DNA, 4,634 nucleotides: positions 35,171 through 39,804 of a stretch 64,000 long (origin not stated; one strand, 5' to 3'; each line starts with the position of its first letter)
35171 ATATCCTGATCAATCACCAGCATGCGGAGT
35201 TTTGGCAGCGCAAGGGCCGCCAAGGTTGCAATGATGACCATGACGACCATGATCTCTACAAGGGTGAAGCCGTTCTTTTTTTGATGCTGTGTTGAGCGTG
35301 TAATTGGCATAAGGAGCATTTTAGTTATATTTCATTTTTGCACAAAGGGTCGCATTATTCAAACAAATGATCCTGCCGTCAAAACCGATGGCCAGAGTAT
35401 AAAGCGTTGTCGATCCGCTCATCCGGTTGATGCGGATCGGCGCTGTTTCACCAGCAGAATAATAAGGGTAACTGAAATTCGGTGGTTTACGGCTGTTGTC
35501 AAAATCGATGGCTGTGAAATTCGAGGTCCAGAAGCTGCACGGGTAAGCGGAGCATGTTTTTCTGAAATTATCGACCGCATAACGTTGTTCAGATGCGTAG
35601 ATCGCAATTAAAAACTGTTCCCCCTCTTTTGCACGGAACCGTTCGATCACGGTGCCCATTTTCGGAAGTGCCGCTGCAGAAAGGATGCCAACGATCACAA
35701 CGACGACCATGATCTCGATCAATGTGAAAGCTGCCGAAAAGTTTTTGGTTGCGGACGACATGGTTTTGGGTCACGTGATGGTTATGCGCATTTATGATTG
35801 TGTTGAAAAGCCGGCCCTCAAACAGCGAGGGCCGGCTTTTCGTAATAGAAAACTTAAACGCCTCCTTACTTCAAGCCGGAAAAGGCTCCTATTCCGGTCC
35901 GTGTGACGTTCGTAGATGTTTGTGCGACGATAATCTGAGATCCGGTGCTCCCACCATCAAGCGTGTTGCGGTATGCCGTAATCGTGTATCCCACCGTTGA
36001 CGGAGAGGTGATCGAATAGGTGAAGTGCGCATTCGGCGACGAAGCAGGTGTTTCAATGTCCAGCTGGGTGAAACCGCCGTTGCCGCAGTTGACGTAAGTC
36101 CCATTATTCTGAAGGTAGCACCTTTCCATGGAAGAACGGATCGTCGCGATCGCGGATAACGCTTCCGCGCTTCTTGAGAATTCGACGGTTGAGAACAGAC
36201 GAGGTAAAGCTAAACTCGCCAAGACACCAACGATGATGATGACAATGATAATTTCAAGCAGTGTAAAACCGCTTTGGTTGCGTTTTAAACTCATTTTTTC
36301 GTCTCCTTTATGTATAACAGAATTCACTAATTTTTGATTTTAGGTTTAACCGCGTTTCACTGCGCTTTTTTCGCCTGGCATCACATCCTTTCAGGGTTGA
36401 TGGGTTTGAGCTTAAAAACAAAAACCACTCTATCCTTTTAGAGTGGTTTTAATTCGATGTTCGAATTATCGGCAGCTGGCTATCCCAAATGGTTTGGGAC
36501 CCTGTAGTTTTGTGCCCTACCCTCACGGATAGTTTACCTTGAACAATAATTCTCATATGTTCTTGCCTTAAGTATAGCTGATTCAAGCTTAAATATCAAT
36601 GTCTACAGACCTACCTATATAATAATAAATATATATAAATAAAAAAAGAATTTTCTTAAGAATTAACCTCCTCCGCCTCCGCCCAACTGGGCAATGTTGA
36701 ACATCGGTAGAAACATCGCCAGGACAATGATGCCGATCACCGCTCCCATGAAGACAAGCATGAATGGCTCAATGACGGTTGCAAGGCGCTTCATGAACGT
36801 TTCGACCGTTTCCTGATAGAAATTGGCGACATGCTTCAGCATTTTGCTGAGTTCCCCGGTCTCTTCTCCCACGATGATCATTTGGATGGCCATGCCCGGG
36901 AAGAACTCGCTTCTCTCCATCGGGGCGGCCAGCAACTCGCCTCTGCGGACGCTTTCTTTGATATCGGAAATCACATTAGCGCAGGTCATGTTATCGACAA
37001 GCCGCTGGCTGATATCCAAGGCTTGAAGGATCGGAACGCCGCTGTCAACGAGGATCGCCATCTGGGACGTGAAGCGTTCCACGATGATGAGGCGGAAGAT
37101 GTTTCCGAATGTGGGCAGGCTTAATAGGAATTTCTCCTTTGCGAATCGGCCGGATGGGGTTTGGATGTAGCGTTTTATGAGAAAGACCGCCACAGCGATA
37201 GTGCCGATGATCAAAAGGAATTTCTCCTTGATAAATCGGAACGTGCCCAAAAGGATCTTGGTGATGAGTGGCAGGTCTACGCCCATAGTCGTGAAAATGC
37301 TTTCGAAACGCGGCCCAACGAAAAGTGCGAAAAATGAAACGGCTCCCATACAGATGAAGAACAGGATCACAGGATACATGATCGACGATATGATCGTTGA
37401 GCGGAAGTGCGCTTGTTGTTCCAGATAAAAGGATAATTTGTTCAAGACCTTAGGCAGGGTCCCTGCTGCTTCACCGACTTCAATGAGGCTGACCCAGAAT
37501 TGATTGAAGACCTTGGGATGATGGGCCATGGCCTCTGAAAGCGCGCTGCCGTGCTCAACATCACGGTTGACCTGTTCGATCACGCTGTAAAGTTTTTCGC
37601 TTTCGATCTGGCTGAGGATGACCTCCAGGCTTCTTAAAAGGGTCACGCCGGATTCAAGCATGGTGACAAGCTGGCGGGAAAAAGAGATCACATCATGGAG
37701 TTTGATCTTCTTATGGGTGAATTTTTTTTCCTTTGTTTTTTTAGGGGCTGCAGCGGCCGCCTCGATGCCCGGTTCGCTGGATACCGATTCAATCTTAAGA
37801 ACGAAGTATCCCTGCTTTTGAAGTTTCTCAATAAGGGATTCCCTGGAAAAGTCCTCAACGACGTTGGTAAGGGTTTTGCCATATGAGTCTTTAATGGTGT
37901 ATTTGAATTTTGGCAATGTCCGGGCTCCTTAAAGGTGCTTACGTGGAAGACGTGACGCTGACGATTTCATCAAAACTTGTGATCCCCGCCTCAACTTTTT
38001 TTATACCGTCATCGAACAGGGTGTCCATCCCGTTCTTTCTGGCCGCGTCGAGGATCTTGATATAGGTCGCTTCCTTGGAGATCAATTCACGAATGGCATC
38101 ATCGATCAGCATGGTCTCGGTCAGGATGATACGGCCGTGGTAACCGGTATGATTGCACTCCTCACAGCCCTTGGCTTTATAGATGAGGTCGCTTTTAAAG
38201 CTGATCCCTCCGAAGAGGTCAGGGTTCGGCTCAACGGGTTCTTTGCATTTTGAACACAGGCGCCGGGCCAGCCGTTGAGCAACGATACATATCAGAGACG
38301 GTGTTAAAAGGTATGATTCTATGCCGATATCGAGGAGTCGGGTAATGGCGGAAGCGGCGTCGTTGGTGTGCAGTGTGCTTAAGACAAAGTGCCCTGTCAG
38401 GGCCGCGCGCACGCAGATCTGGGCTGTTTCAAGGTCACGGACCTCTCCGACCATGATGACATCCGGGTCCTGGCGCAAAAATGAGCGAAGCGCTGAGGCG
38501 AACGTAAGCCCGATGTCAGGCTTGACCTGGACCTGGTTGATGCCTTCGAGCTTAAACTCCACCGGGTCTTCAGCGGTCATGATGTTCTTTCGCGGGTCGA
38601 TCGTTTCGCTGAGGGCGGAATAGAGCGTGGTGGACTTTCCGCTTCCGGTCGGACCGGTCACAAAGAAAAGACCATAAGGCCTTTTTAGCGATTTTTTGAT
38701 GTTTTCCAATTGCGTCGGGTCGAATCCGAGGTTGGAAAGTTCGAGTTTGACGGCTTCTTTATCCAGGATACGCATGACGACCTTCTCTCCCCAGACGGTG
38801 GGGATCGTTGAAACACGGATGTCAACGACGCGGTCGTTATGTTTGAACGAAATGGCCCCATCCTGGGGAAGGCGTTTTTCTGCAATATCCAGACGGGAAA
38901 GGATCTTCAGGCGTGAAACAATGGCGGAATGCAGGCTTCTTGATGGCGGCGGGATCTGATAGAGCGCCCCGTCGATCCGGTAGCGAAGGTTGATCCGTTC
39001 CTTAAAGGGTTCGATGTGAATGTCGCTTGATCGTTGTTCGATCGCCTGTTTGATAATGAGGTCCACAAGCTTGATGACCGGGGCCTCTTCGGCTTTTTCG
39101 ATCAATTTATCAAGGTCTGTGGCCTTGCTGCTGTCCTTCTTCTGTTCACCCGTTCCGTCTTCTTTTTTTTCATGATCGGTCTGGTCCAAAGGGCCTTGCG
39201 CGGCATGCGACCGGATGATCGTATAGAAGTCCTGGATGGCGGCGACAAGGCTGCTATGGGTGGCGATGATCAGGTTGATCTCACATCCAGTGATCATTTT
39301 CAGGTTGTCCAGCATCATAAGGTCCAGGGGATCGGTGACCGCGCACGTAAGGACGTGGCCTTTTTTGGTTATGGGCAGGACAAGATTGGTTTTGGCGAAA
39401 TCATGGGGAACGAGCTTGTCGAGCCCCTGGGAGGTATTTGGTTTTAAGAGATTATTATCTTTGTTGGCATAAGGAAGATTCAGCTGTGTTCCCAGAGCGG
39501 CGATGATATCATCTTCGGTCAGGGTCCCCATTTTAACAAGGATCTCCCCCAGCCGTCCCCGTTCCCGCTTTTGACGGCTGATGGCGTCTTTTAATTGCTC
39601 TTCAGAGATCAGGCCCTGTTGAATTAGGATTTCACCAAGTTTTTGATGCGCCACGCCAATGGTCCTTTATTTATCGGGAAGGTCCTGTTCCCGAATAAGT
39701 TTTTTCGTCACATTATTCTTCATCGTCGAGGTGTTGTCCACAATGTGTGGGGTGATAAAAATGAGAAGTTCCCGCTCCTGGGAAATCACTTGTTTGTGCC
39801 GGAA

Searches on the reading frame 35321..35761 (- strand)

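Call 66: search_protein_families(library=pfam, proteins=[window:35321-35761:-], max_evalue=0.00001)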
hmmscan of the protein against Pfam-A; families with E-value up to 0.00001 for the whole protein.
window:35321-35761:- (146 aa): 1 family
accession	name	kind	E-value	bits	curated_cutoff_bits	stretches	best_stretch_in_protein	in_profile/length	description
PF07963.17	N_methyl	-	4e-07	29.8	21.2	1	9-32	4-27/27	Prokaryotic N-terminal methylation motif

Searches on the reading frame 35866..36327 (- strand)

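Call 66: search_protein_families(library=pfam, proteins=[window:35866-36327:-], max_evalue=0.00001)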
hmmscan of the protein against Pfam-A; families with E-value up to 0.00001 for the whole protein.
window:35866-36327:- (153 aa): 2 families
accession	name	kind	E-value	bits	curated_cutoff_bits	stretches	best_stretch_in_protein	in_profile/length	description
PF07963.17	N_methyl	-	3e-08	33.4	21.2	1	15-41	1-27/27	Prokaryotic N-terminal methylation motif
PF16732.10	ComP_DUS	-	3.4e-08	34.7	27.3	1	47-121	6-75/87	Type IV minor pilin ComP, DNA uptake sequence receptor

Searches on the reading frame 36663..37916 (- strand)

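Call 66: search_protein_families(library=pfam, proteins=[window:36663-37916:-], max_evalue=0.00001)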
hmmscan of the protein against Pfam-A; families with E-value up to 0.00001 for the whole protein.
window:36663-37916:- (417 aa): 1 family
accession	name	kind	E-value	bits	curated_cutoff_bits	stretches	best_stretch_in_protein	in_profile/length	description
PF00482.28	T2SSF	-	4.3e-56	188.7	25.2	2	282-404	1-125/125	Type II secretion system (T2SS), protein F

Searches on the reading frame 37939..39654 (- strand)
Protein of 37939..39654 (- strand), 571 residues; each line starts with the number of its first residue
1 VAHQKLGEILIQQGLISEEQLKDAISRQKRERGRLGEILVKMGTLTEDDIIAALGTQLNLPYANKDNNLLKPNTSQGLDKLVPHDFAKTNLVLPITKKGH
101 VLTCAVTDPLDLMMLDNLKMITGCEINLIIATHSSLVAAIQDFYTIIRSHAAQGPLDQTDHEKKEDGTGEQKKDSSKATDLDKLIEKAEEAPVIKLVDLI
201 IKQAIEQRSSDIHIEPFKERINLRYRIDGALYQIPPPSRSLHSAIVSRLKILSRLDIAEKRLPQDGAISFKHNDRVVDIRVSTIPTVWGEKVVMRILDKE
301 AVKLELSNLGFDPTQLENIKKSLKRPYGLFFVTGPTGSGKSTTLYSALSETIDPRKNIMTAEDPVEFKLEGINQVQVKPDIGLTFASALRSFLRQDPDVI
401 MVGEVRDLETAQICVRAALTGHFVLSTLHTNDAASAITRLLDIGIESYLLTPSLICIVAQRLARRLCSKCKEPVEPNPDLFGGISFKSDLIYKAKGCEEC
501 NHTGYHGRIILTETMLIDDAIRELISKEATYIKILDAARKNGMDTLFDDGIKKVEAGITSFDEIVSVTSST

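Call 66: search_protein_families(library=pfam, proteins=[window:37939-39654:-], max_evalue=0.00001)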
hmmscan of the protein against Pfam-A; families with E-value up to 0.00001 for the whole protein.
window:37939-39654:- (571 aa): 2 families
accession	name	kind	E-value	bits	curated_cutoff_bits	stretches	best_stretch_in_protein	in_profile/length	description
PF00437.27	T2SSE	-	7.8e-140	466.2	24.9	1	187-564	2-368/370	Type II/IV secretion system protein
PF05157.20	MshEN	-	5.6e-14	52.3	23.1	1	59-144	2-84/90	MshEN domain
